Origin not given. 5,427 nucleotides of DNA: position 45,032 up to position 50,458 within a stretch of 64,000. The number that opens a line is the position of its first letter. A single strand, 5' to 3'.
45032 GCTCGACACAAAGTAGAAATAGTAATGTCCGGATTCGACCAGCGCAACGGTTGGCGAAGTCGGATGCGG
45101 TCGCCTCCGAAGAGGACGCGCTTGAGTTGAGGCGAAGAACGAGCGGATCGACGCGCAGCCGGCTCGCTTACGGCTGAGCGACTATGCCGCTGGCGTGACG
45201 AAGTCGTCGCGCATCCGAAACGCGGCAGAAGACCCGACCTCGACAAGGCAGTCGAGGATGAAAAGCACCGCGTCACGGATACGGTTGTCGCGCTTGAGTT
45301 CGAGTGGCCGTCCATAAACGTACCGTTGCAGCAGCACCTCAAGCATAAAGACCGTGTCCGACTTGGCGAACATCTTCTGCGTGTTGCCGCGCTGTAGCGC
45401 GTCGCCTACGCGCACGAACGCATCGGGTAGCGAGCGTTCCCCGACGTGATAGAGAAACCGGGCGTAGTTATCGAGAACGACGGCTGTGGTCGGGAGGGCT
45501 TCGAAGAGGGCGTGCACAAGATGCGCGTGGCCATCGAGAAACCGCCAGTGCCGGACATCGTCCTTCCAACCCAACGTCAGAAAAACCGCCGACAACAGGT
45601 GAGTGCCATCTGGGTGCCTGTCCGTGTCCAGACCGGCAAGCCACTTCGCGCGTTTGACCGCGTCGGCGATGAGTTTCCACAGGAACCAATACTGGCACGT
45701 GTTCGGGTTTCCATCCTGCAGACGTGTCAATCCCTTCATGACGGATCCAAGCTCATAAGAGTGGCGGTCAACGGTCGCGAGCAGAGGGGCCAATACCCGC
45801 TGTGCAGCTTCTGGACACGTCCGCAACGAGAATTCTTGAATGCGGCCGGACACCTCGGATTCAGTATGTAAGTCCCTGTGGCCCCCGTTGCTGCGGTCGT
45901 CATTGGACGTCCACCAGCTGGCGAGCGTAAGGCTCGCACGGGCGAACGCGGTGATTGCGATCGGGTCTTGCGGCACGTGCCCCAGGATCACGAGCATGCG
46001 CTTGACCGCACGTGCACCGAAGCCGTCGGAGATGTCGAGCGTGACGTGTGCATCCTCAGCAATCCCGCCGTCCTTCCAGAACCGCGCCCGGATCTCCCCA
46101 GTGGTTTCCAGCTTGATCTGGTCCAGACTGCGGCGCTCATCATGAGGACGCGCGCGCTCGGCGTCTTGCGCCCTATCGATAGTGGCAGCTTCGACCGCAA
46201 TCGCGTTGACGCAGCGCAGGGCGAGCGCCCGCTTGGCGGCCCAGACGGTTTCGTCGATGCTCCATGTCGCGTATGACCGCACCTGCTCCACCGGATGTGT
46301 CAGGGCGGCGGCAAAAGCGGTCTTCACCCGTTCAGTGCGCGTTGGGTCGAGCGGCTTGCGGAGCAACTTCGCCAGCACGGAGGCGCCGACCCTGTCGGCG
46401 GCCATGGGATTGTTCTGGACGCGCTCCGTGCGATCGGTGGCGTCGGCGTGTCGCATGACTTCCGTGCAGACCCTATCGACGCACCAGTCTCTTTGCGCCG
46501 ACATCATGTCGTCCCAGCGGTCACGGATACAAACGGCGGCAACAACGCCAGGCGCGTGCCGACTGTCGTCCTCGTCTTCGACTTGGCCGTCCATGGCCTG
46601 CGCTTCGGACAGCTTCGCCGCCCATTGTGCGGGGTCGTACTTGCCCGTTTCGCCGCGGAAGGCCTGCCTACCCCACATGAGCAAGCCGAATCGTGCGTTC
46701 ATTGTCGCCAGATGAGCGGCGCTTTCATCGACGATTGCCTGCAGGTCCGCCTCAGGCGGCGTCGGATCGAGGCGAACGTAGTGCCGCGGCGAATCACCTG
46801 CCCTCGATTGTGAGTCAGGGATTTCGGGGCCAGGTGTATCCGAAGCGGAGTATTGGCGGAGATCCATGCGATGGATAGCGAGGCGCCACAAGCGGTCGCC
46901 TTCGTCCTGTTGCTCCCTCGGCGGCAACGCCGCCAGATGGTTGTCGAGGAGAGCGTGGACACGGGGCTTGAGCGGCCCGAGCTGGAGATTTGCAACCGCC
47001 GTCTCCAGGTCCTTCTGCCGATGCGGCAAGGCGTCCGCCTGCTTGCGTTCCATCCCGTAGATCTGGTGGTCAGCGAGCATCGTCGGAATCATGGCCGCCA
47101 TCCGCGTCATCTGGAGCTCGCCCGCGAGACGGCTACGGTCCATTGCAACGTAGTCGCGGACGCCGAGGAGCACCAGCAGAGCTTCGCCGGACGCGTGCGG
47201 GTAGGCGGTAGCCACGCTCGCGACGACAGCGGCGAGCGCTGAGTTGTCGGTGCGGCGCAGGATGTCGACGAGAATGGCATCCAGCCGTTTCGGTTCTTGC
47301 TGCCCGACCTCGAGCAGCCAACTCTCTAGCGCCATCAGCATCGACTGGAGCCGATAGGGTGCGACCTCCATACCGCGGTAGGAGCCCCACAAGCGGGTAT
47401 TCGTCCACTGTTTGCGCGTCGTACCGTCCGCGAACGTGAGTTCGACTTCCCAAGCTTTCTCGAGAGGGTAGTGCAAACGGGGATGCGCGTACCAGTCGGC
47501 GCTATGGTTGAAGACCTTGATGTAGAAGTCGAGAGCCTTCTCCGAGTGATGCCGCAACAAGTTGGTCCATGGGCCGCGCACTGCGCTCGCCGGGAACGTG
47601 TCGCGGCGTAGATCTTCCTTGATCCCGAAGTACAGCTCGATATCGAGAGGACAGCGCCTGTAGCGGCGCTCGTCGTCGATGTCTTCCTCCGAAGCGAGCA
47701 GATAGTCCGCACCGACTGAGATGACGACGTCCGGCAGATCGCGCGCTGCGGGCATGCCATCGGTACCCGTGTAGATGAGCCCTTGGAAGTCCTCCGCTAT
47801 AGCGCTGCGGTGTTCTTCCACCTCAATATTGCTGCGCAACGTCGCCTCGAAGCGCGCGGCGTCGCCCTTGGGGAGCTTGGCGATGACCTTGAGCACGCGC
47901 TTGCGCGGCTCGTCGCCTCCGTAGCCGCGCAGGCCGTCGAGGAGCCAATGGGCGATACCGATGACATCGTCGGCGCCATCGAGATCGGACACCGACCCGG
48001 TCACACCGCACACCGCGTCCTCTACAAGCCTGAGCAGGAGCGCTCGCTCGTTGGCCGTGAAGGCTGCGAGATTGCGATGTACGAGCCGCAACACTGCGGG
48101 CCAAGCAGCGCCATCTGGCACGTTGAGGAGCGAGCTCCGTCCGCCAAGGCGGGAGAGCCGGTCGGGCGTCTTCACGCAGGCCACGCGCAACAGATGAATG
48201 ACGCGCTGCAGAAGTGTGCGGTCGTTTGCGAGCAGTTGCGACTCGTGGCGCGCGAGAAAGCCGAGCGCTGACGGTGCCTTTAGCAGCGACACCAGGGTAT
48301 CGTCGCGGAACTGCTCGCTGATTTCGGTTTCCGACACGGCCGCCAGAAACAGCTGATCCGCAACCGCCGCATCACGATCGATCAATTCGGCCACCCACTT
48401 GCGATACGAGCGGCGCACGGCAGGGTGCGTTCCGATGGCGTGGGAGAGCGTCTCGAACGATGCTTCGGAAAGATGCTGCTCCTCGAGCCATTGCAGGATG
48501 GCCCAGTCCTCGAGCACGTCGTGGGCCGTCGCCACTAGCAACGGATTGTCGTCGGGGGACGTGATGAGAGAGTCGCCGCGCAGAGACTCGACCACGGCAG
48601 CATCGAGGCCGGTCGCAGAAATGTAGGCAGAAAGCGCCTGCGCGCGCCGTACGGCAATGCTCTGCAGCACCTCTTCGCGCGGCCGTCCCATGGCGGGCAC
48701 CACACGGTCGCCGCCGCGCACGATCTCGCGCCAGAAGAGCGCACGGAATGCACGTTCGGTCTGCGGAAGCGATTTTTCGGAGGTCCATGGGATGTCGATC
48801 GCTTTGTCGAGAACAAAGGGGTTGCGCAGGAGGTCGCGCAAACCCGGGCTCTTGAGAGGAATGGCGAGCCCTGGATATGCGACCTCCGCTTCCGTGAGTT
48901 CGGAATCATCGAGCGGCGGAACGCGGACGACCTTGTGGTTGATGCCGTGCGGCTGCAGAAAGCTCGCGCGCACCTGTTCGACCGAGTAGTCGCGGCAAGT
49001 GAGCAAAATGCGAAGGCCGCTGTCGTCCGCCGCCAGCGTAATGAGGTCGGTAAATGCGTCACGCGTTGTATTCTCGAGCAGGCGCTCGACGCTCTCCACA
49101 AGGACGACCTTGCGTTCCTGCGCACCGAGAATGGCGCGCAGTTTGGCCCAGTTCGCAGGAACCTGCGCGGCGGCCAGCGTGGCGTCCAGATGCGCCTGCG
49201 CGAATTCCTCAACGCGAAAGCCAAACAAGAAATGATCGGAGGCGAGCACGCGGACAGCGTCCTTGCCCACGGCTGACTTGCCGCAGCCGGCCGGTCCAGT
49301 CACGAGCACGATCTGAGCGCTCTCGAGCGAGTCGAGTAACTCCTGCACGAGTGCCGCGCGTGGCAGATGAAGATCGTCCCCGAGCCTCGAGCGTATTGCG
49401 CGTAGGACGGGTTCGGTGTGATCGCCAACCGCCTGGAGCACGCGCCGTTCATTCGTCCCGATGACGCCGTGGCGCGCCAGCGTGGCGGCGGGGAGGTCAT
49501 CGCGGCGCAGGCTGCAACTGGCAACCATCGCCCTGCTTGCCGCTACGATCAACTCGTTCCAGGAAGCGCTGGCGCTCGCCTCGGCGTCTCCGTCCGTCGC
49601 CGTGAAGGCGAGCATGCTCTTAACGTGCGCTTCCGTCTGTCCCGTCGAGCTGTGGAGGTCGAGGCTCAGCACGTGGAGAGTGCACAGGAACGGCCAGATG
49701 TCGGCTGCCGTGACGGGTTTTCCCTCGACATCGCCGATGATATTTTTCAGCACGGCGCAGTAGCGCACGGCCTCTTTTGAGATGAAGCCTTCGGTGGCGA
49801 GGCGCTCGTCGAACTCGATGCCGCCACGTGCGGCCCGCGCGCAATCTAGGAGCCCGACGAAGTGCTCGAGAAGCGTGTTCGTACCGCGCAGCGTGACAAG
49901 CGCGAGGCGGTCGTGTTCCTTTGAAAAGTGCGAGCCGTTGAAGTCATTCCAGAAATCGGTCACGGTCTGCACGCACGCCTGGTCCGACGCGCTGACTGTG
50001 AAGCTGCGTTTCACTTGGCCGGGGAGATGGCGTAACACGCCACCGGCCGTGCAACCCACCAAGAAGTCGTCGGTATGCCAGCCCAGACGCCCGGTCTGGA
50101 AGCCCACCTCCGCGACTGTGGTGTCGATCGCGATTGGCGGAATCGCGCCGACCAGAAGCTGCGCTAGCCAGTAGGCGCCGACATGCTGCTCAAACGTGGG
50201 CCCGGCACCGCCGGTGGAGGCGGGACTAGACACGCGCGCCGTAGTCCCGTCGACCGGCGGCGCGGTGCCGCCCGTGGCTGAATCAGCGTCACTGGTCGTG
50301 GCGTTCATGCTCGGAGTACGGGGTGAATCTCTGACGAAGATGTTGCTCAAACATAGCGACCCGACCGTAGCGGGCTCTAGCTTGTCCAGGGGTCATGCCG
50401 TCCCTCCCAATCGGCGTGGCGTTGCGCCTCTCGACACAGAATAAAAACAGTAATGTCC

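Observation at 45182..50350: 1722-aa Avs-like STAND NTPase with a Cap4/DUF4297-like N-terminal nuclease-like domain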

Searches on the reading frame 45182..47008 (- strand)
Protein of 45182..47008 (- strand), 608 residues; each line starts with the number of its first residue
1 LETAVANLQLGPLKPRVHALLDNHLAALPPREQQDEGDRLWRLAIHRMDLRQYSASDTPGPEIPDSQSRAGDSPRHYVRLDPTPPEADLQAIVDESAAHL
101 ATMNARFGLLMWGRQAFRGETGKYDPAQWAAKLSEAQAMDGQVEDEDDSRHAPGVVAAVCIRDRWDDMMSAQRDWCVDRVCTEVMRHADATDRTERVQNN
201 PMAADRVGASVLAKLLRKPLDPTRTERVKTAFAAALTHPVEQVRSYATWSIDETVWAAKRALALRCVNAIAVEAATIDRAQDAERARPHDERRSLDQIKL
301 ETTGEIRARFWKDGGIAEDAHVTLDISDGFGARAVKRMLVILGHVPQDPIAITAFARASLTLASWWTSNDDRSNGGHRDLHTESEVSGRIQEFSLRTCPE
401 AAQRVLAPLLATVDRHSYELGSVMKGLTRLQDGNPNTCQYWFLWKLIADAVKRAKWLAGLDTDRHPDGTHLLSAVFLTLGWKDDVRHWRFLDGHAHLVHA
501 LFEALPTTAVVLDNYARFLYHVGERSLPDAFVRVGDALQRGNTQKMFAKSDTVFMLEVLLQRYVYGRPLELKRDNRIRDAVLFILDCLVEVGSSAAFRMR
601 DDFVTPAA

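Call 45: search_solved_structures(query=window:45182-47008:-, max_evalue=1, show_alignments=1)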
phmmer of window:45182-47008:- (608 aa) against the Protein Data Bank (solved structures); distinct sequences matched with E-value up to 1: 1.
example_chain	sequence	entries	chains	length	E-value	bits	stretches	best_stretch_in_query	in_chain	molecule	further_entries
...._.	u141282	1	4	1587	4.3e-10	41.8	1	422-602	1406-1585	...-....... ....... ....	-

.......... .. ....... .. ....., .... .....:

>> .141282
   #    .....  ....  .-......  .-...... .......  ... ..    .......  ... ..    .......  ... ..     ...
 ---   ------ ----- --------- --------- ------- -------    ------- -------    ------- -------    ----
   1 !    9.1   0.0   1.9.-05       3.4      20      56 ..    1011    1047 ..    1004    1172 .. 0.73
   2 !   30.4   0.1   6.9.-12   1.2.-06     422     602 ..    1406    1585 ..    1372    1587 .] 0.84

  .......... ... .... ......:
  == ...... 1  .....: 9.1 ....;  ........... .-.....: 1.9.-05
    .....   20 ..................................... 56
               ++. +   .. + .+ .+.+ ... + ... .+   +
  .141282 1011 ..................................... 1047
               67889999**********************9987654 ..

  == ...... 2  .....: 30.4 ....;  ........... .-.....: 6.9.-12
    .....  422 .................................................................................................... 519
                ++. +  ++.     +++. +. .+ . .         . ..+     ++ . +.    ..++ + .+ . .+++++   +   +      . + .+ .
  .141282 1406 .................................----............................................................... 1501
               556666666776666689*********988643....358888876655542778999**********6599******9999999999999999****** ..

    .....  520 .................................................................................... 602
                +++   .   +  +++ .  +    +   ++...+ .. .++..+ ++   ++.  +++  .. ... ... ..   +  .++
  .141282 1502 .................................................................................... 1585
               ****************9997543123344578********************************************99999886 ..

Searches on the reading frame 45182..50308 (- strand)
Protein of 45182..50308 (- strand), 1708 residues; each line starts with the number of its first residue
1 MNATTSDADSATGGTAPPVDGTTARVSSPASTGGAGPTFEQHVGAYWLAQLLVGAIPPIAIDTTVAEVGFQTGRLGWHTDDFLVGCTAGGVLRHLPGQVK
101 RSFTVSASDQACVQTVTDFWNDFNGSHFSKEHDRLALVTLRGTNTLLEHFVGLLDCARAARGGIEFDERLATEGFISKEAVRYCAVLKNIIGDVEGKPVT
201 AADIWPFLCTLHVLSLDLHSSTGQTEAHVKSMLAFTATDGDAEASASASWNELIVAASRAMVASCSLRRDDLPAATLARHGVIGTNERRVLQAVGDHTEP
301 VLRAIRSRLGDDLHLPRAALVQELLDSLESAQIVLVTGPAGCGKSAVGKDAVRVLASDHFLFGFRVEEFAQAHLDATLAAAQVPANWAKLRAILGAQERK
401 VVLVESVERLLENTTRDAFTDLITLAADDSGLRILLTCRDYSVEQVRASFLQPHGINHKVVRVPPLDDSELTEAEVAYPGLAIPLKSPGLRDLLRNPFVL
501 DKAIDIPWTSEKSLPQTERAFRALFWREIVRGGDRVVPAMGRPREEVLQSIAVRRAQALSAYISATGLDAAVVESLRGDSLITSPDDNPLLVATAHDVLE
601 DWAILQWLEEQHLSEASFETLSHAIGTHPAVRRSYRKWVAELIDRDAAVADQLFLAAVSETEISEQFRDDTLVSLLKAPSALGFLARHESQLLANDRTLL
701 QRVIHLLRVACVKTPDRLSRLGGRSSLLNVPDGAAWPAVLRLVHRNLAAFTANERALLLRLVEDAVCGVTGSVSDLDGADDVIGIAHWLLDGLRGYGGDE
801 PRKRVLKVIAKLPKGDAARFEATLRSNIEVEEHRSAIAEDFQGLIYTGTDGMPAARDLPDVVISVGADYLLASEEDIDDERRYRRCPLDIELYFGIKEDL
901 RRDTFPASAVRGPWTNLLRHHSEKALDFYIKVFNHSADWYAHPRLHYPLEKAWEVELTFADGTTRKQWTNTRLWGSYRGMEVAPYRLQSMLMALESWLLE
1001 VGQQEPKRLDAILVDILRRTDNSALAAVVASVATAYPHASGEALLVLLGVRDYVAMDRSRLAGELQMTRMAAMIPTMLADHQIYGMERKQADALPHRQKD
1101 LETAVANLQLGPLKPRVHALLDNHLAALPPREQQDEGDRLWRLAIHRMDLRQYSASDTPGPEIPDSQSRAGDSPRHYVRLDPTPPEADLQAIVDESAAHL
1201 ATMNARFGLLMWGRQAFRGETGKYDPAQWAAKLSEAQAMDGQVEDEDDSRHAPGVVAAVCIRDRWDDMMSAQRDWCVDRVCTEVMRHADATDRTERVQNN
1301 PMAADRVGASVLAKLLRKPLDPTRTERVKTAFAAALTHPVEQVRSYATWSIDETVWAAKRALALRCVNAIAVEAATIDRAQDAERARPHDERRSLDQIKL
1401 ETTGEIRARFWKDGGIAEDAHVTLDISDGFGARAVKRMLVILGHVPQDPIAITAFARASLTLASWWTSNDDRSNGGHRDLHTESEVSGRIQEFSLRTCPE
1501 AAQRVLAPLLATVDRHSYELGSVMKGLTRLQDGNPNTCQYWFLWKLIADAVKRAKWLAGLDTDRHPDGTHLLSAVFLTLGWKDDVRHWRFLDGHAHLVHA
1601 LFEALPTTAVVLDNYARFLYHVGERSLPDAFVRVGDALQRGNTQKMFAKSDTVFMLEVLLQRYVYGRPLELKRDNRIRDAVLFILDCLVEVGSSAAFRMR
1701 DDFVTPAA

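Call 5: search_protein_families(library=pfam, proteins=[window:45182-50308:-], max_evalue=1)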
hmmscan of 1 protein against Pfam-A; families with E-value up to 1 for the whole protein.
window:45182-50308:- (1708 aa): 13 families
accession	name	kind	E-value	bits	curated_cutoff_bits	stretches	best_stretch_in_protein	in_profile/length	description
PF20703.3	nSTAND1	-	1.1e-09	38.9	27.1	1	316-474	18-195/379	Novel STAND NTPase 1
PF20720.3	nSTAND3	-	0.00028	21.1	27.2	1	321-452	7-124/155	Novel STAND NTPase 3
PF13191.12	AAA_16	-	0.0003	21.8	32.6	1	319-429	7-130/167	AAA ATPase domain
PF01637.24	ATPase_2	-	0.00055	20.2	33.2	1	323-387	10-78/225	ATPase domain predominantly from Archaea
PF05729.18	NACHT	-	0.00084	19.7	26.7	1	333-470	2-155/167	NACHT domain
PF25199.1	nSTAND_NTPase5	-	0.00094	19.5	34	1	314-449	18-143/145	Novel STAND NTPase 5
PF03215.21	Rad17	-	0.0065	16.9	23.8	1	326-349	38-63/186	Rad17 P-loop domain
PF13401.12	AAA_22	-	0.0091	16.7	27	1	330-437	4-121/130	AAA domain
PF00931.28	NB-ARC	-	0.042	13.6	23.5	1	321-353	8-40/248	NB-ARC domain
PF13604.12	AAA_30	-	0.069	13.3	27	1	329-373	16-56/191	AAA domain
PF14666.11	RICTOR_M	-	0.091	13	27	1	1310-1352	59-101/104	Rapamycin-insensitive companion of mTOR, middle domain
PF13238.12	AAA_18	-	0.19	12.6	29.4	1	334-373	1-35/128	AAA domain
PF02562.22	PhoH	-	0.21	11.5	27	1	322-347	10-35/205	PhoH-like protein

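Call 6: search_protein_families(library=padloc, proteins=[window:45182-50308:-], max_evalue=1)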
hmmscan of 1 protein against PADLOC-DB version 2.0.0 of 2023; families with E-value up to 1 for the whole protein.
window:45182-50308:- (1708 aa): 3 families
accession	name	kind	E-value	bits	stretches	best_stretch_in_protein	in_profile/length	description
PDLC02169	Avs4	-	4.7e-132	439.7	1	288-1703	163-1569/1570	-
PDLC02918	DUF626_VIII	-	0.0031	14.7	1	30-107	5-80/474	-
PDLC04140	mad8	-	0.056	10.9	0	327-347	23-43/314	mads_8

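Call 7: search_protein_families(library=ncbifam, proteins=[window:45182-50308:-], max_evalue=1)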
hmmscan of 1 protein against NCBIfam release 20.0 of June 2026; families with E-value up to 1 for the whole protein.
window:45182-50308:- (1708 aa): 5 families
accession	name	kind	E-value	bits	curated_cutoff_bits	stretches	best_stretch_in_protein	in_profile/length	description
NF041815.1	Avs4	equivalog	6.3e-140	467.8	1500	1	286-1702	157-1577/1579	AVAST type 4 anti-phage nuclease Avs4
TIGR00602.1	rad24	subfamily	0.016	13.7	482.55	1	326-348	103-127/640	checkpoint protein rad24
TIGR00954.1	3a01203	subfamily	0.053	11.9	918.9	1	319-347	467-495/660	peroxysomal long chain fatty acyl transporter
NF007601.2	PRK10247.1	equivalog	0.082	12.4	292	1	319-352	15-48/204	iron efflux ABC transporter ATP-binding subunit FetA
NF008409.0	PRK11231.1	equivalog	0.16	11.3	375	1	319-357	16-54/255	Fe(3+) dicitrate ABC transporter ATP-binding protein FecE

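Call 14: search_solved_structures(query=window:45182-50308:-, max_evalue=0.01, show_alignments=0)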
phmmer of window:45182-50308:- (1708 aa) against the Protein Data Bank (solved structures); distinct sequences matched with E-value up to 0.01: 1.
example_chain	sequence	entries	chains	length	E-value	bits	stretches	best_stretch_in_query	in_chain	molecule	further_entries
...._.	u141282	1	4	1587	1.1e-68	234.8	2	290-1156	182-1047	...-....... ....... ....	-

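Call 28: find_encoding_contigs(protein=window:45182-50308:-, flank=10000, max_places=4)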
Protein window:45182-50308:- (1708 aa): no gene with exactly this product is on record in the collection.
